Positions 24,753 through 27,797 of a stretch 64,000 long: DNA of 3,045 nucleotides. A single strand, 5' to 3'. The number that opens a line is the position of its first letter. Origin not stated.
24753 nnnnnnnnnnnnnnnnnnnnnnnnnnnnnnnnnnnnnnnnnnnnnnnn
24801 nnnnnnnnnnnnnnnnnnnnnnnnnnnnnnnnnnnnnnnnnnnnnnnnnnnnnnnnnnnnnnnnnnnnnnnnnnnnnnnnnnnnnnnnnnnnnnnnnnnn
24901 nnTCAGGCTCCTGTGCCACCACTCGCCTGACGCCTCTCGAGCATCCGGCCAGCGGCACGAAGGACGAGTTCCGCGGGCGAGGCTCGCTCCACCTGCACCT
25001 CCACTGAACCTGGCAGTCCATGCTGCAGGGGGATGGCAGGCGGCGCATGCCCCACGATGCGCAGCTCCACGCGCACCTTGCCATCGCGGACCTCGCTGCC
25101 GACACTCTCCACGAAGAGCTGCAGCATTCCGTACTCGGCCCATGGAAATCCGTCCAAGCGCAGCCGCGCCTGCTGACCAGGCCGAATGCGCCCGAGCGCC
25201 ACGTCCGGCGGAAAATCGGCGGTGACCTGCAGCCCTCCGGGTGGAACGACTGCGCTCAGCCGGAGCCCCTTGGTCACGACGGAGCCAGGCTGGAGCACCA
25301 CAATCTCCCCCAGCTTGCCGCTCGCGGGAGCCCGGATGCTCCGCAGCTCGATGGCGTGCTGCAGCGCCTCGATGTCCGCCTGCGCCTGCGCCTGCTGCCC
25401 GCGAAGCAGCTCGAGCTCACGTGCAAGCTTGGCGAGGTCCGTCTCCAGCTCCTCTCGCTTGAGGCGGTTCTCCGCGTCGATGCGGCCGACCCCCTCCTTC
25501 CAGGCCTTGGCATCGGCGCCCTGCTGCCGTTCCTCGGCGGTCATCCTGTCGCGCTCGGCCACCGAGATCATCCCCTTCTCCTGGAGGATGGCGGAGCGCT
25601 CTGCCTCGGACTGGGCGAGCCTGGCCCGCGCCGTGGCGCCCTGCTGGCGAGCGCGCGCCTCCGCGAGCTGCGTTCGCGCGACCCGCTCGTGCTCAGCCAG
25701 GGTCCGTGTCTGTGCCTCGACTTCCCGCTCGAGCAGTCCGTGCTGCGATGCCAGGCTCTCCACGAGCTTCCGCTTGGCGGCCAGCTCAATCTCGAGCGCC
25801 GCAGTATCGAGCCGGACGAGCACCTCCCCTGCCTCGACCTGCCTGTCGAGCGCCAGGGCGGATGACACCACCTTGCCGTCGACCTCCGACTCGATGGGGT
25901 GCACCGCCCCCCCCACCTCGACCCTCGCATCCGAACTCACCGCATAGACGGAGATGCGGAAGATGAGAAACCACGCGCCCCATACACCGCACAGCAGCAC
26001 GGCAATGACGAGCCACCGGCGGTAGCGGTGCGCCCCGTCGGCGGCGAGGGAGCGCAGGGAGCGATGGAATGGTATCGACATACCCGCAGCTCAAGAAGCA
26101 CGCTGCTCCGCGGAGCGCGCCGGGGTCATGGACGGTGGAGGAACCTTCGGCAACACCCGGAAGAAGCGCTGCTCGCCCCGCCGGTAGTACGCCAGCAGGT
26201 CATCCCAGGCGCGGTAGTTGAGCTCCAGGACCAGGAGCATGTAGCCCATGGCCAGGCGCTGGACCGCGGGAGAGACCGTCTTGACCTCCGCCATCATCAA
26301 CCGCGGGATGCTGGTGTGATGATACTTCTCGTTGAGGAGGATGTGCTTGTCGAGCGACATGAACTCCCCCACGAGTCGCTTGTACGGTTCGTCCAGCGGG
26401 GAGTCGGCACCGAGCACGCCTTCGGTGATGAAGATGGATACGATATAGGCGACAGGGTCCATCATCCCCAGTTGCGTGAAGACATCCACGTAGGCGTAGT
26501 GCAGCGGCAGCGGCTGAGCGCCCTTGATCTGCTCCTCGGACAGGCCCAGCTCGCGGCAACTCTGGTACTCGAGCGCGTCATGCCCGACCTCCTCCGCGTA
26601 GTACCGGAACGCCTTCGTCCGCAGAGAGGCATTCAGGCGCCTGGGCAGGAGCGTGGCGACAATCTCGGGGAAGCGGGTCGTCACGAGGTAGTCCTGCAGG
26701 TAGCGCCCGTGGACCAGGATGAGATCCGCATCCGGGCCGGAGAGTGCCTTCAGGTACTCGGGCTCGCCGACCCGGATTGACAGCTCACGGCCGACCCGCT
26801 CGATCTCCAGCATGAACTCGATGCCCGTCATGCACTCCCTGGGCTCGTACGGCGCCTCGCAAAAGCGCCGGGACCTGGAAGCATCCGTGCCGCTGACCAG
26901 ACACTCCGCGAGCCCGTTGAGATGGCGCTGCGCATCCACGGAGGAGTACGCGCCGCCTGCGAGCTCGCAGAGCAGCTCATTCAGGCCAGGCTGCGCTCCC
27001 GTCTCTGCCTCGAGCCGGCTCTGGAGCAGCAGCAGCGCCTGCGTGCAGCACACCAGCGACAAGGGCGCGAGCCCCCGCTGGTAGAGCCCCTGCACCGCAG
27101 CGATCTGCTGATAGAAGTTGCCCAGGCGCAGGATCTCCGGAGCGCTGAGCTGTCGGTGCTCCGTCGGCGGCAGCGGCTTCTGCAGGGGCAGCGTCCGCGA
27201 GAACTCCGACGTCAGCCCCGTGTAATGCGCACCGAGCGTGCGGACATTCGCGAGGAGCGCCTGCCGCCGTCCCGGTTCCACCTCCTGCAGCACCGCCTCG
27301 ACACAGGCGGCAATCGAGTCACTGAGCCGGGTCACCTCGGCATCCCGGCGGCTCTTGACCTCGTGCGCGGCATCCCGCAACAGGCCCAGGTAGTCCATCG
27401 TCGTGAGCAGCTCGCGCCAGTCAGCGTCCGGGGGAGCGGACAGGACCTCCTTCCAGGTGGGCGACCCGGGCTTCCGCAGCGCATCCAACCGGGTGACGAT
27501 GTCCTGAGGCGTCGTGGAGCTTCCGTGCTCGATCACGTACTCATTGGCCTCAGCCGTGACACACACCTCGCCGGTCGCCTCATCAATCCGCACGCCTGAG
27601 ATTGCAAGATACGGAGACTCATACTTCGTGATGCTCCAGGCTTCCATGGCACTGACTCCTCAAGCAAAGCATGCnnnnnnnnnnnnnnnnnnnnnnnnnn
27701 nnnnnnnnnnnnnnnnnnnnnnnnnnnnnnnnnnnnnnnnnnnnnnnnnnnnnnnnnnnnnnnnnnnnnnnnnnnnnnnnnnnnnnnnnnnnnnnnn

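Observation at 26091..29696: Three tandem paralogs fusing a PqqD-like RRE to a heme-oxygenase-like di-iron-type domain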

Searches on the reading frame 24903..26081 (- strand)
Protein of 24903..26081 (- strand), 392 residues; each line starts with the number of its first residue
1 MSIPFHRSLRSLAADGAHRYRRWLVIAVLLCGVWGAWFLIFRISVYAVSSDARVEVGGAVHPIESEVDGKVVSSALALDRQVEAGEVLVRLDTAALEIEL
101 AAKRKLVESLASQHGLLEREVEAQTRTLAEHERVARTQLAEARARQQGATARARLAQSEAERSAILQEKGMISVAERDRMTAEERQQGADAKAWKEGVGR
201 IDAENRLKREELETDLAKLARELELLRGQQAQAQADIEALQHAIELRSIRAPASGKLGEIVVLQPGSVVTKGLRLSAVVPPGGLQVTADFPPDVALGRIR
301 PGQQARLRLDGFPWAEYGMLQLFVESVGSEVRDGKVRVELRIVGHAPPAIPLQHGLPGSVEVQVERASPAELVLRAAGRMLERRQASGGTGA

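Call 4: search_protein_families(library=ncbifam, proteins=[window:24903-26081:-], max_evalue=1)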
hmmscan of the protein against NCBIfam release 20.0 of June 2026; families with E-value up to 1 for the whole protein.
window:24903-26081:- (392 aa): 16 families
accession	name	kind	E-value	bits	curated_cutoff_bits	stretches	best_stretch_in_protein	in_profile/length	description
TIGR00998.1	8a0101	subfamily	1e-23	83.8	390.8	1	24-312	9-268/334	EmrA/EmrK family multidrug efflux transporter periplasmic adaptor subunit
TIGR01843.1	type_I_hlyD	subfamily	3.2e-16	59.3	208.65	1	102-330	122-354/422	HlyD family type I secretion periplasmic adaptor subunit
TIGR01730.1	RND_mfp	subfamily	4e-14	52.3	94.9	3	221-365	109-247/322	efflux RND transporter periplasmic adaptor subunit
NF007785.0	PRK10476.1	equivalog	1.6e-11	43.6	376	1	20-308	10-268/347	multidrug transporter subunit MdtN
TIGR03794.1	NHLM_micro_HlyD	equivalog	7.3e-10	38.3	156.2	1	21-276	18-282/421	NHLP bacteriocin system secretion protein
NF011715.0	PRK15136.1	equivalog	4.1e-07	29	563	2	31-138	35-140/390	multidrug efflux MFS transporter periplasmic adaptor subunit EmrA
TIGR01000.1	bacteriocin_acc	subfamily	9.3e-06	24.8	258.85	1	19-117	19-117/457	bacteriocin secretion accessory protein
NF002939.0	PRK03598.1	equivalog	1.3e-05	24.6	393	1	39-314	25-270/332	secretion protein HlyD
NF038010.1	ABC_adapt_DarC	equivalog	0.015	14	450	1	63-367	75-339/417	darobactin export ABC transporter periplasmic adaptor subunit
NF008589.1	PRK11556.1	equivalog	0.022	13.7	391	1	63-160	87-174/392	MdtA/MuxA family multidrug efflux RND transporter periplasmic adaptor subunit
NF010751.0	PRK14154.1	equivalog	0.062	12.9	266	1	180-246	25-91/208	nucleotide exchange factor GrpE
NF005457.0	PRK07051.1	equivalog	0.1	12.8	87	1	54-92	41-79/80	acetyl-CoA carboxylase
NF047903.1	MmDecMmdC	equivalog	0.21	12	200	1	54-104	57-107/132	methylmalonyl-CoA decarboxylase subunit gamma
NF010289.0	PRK13729.1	equivalog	0.62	8.9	504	1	204-268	73-137/474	F-type conjugal transfer pilus assembly protein TraB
TIGR01347.1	sucB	equivalog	0.82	8.8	378.65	0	64-211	10-150/404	dihydrolipoyllysine-residue succinyltransferase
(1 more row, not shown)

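Call 5: search_protein_families(library=pfam, proteins=[window:24903-26081:-], max_evalue=1)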
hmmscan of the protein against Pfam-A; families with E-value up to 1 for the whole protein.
window:24903-26081:- (392 aa): 3 families
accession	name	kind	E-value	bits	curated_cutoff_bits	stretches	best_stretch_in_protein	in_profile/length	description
PF13437.12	HlyD_3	-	1.3e-11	45.6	22.2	2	249-343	2-94/106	HlyD family secretion protein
PF00364.28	Biotin_lipoyl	-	0.071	13.4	22.1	0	54-91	36-73/73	Biotin-requiring enzyme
PF15390.12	WDCP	-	0.44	9.2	25.3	1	95-242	453-602/694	WD repeat and coiled-coil-containing protein family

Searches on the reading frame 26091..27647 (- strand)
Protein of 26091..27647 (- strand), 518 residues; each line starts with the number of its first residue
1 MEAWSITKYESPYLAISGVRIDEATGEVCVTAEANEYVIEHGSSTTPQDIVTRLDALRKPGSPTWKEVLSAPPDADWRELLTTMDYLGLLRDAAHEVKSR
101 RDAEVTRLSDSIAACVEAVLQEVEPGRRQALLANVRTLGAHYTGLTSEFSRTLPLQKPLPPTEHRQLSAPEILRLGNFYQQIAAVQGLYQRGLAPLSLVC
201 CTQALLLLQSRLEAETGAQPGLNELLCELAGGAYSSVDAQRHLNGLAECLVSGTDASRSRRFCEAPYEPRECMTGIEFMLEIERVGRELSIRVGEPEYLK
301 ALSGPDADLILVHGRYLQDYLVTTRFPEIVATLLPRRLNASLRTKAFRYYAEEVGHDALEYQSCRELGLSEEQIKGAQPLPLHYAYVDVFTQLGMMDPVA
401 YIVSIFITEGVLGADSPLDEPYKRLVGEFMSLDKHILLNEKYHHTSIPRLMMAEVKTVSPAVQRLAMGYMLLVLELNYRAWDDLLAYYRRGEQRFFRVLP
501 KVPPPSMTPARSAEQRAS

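Call 4: search_protein_families(library=ncbifam, proteins=[window:26091-27647:-], max_evalue=1)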
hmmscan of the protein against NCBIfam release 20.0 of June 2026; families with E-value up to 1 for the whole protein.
window:26091-27647:- (518 aa): 1 family
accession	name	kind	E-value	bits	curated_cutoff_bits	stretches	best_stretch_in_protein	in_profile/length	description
NF038186.1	YPDG_rpt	domain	0.24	12.4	40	1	7-35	39-69/98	YPDG domain-containing protein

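Call 5: search_protein_families(library=pfam, proteins=[window:26091-27647:-], max_evalue=1)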
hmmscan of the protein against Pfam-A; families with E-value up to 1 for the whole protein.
window:26091-27647:- (518 aa): 3 families
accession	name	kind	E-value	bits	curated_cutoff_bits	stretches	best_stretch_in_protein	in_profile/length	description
PF14518.11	Haem_oxygenas_2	-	1.5e-05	25.3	28.9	1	318-400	6-94/177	Iron-containing redox enzyme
PF03070.21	TENA_THI-4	-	4.8e-05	23.7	22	1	317-408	35-127/210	TENA/THI-4/PQQC family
PF21828.1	DUF6888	-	0.17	12.1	27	1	13-39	21-46/55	Domain of unknown function (DUF6888)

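Call 29: find_homologous_proteins(query=window:26091-27647:-)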
Query window:26091-27647:- (518 aa): 22 proteins with E <= 0.001 among 8000 candidates.
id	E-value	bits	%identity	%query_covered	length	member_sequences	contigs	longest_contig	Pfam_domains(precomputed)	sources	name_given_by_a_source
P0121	0.0e+0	1163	100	100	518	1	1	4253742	-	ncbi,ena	-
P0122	6.9e-289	977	85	98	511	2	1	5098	-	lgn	-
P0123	1.9e-253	860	76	97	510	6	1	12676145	PF14518.12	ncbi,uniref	ncbi:hypothetical protein [Sorangium sp. So ce887]|uniref:hypothetical protein n=1 Tax=Sorangium sp.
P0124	6.5e-233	792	71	97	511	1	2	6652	-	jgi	jgi:hypothetical protein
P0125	4.1e-232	790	71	97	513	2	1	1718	-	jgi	-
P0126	5.8e-229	779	69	97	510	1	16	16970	PF03070.22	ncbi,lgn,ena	-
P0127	1.5e-219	748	69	97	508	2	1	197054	PF14518.12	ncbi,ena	-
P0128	8.4e-213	726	64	97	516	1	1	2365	-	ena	-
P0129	4.3e-210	717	63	97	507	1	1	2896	-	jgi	jgi:thiaminase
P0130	6.8e-210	716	63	97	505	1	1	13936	-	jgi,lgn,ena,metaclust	metaclust:\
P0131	5.5e-208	710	67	94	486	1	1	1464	-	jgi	jgi:hypothetical protein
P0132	2.0e-206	705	62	97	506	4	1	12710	-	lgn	-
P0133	3.4e-197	674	61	97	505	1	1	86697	PF03070.22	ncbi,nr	ncbi:MAG: hypothetical protein MJE77_38175 [Proteobacteria bacterium]|nr:hypothetical protein [Pseud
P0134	3.1e-192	658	58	97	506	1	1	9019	-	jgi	jgi:hypothetical protein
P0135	8.3e-148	512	62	71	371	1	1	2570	-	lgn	-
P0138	6.5e-116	406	46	94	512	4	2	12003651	PF14518.12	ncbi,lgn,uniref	ncbi:hypothetical protein [Sorangium sp. So ce590]|uniref:hypothetical protein n=1 Tax=unclassified 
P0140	8.3e-94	333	40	94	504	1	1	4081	PF14518.12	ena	-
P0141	7.6e-89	317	48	67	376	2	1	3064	PF14518.12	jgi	jgi:hypothetical protein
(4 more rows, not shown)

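Call 46: predict_structure(alignment_id=A3)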
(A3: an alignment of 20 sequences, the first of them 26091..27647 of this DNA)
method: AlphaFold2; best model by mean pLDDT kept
length: 518 residues; sequences in the alignment: 20
mean_pLDDT: 85.3   pTM: 0.78
mean pLDDT of the five models: 85.3, 84.8, 84.2, 83.6, 83.0
residues with pLDDT >= 90: 241; 70-90: 221; 50-70: 39; < 50: 17
segments of 3 or more residues with pLDDT < 50: 508-518
pLDDT, mean of each block of 10 residues (from residue 1): 66 88 88 82 78 89 84 75 83 69 92 97 94 96 94 84 86 95 97 95 96 72 87 88 98 95 91 95 90 90 90 91 82 85 88 80 89 92 93 89 80 70 77 52 68 93 94 93 93 92 68 36
secondary structure, 60 per line:
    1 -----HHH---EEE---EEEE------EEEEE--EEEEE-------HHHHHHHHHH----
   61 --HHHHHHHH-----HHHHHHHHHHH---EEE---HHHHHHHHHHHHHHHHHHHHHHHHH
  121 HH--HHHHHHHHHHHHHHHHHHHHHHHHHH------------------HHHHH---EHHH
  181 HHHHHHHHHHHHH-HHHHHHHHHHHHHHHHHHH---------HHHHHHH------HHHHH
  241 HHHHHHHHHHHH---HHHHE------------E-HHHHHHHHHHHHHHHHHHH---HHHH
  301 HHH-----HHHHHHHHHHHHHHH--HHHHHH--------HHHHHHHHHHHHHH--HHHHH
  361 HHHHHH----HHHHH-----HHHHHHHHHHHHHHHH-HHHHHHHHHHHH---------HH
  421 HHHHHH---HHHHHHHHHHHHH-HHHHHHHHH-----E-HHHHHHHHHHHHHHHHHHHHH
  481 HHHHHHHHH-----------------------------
elements in order: E12-14 E18-21 E28-32 E35-39 H47-56 H63-70 H76-86 E90-92 H96-122 H125-150 H169-173 H178-193 H195-213 H223-229 H236-252 H256-259 H275-293 H297-303 H309-323 H326-331 H340-353 H356-366 H371-375 H381-396 H398-409 H419-426 H430-442 H444-452 H460-489

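Call 89: fold_search(model_id=the predicted structure, library=pdb)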
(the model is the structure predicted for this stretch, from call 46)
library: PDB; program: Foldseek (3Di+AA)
matches with E <= 10: 445; with E <= 0.001: 3
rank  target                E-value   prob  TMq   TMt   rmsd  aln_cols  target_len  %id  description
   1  3dde_B                1.4e-04  1.00  0.36  0.74   3.3       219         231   19  Crystal structure of a domain of unknown function with a heme oxygenase-like fold (sden_3740) from shewanella denitrif (released 2008-06-24)
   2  3dde_A                2.1e-04  1.00  0.36  0.74   3.6       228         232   16  Crystal structure of a domain of unknown function with a heme oxygenase-like fold (sden_3740) from shewanella denitrif (released 2008-06-24)
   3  8va9_A                6.8e-04  1.00  0.34  0.75   4.1       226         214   15  Crystal structure of FeII/MnII CtCADD from Chlamydia trachomatis (released 2024-11-06)
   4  5vrd_C                2.0e-03  1.00  0.24  0.56  10.3       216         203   16  Crystal structure for Methylobacterium extorquens PqqCD (natural fusion) (released 2018-05-16)
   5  3hml_A                2.7e-03  1.00  0.34  0.66   4.7       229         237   16  Crystal Structure of PqqC Active Site Mutant H154S in Complex with PQQ (released 2010-05-12)
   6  1otv_A                3.0e-03  1.00  0.34  0.63   4.8       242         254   15  PqqC, Pyrroloquinolinquinone Synthase C (released 2004-05-11)
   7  1rcw_A                3.1e-03  1.00  0.34  0.75   3.7       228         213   14  Crystal structure of CT610 from Chlamydia trachomatis (released 2004-05-04)
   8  1rcw_B                3.3e-03  1.00  0.34  0.75   3.6       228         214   14  Crystal structure of CT610 from Chlamydia trachomatis (released 2004-05-04)
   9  5vrd_D                3.7e-03  1.00  0.29  0.64   6.3       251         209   14  Crystal structure for Methylobacterium extorquens PqqCD (natural fusion) (released 2018-05-16)
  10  3hnh                  4.1e-03  1.00  0.34  0.68   4.3       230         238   15  Crystal Structure of PqqC Active Site Mutant Y175S,R179S in complex with a reaction intermediate (released 2010-05-12)
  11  1otw_B                4.4e-03  1.00  0.33  0.61   5.3       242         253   15  Crystal structure of PqqC in complex with PQQ and a putative H2O2 (released 2004-05-11)
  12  3hml_B                5.1e-03  1.00  0.30  0.58   5.7       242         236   14  Crystal Structure of PqqC Active Site Mutant H154S in Complex with PQQ (released 2010-05-12)
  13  8vag_A                5.3e-03  1.00  0.29  0.65   7.1       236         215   15  Crystal structure of MnII/MnII CtCADD from Chlamydia trachomatis (released 2024-11-06)
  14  3hlx_A                6.0e-03  1.00  0.33  0.61   5.3       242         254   14  Crystal Structure of PqqC Active Site Mutant Y175F in Complex with PQQ (released 2010-05-12)
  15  1otw_A                6.3e-03  1.00  0.36  0.68   4.0       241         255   16  Crystal structure of PqqC in complex with PQQ and a putative H2O2 (released 2004-05-11)
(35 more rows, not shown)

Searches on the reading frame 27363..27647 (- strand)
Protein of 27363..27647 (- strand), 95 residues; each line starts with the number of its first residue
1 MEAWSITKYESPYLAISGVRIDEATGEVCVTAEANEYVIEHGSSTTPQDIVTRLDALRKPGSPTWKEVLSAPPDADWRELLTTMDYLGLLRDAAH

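Call 72: search_protein_families(library=pfam, proteins=[window:27363-27647:-], max_evalue=5)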
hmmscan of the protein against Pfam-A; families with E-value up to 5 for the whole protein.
window:27363-27647:- (95 aa): 2 families
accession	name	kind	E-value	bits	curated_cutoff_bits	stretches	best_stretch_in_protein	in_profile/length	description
PF21828.1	DUF6888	-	0.022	15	27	1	12-39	20-46/55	Domain of unknown function (DUF6888)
PF18957.6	RibLong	-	0.17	13.2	27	1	7-36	36-65/93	Long Rib domain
